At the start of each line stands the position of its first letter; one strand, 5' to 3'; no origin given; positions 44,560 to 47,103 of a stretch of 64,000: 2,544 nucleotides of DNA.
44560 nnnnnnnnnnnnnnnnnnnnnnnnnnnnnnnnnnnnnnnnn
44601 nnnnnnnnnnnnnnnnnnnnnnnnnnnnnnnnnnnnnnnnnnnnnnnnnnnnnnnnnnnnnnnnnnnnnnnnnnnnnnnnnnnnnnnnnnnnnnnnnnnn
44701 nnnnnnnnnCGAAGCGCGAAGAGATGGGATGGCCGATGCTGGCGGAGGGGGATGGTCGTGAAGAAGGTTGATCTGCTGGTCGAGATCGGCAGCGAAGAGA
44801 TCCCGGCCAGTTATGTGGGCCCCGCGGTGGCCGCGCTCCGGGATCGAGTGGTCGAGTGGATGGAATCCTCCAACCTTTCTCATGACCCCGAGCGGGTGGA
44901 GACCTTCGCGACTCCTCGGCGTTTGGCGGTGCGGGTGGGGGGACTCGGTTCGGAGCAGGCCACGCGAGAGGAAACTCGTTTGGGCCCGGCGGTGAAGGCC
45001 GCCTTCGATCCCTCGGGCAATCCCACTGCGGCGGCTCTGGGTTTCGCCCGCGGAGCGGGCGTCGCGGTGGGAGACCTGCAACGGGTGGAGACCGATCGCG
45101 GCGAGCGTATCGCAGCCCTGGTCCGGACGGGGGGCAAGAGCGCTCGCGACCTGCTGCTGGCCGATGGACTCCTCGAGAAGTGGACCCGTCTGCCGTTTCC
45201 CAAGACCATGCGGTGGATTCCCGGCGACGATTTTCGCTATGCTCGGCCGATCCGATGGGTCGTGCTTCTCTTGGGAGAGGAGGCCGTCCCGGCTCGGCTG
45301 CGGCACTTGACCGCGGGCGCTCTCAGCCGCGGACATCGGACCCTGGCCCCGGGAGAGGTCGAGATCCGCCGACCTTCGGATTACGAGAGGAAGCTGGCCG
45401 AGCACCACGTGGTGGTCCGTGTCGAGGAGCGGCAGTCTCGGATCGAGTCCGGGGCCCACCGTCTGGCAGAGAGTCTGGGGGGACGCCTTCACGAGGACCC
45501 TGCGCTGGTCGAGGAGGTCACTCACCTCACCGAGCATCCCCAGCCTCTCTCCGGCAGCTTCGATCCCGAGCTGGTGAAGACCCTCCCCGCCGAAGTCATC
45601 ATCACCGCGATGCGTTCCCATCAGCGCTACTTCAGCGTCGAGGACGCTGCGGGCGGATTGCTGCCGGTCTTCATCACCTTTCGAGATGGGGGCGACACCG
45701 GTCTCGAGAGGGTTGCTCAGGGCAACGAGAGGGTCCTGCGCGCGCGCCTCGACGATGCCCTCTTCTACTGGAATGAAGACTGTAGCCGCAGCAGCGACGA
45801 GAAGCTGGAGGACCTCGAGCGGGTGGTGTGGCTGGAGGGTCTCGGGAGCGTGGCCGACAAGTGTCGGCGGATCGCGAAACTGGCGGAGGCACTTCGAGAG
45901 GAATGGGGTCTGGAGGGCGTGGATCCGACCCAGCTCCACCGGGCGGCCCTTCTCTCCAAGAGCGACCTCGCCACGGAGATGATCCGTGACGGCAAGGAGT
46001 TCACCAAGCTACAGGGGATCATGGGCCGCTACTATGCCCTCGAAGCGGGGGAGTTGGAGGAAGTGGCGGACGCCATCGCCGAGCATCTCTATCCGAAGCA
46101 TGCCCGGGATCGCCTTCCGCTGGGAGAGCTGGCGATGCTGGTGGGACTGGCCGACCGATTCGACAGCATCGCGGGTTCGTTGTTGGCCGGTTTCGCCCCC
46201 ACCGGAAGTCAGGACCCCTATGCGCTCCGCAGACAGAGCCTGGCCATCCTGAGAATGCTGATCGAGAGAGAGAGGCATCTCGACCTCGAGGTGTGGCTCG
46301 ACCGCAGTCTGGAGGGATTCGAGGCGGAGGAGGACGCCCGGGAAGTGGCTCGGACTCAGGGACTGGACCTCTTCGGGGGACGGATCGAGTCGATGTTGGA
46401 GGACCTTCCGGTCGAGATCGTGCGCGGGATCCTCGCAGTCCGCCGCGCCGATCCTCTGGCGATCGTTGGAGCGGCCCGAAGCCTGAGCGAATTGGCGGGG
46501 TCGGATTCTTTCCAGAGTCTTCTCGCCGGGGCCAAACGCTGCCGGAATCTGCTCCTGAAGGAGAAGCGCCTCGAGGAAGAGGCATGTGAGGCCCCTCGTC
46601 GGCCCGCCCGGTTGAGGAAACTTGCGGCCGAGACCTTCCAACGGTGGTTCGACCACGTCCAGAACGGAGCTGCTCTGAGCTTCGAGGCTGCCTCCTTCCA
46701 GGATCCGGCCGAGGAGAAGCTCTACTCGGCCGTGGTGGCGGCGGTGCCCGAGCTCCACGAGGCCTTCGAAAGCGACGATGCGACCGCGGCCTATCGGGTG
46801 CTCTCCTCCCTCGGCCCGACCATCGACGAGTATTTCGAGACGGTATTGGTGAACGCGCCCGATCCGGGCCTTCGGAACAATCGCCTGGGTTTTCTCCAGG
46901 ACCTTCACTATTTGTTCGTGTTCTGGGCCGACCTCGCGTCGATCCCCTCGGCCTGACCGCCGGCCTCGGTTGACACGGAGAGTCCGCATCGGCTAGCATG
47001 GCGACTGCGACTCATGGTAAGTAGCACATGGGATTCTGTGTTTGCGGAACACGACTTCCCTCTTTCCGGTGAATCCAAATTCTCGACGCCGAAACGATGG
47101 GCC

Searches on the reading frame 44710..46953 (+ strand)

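Call 32: search_protein_families(library=pfam, proteins=[window:44710-46953:+], max_evalue=0.001)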
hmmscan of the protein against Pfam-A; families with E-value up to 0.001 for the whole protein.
window:44710-46953:+ (748 aa): 2 families
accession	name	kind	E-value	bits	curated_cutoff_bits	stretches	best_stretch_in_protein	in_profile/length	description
PF02092.22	tRNA_synt_2f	-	2.9e-169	564.9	29.2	1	22-572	1-532/536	Glycyl-tRNA synthetase beta subunit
PF01966.28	HD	-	0.00051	20.8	22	0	383-485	3-114/116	HD domain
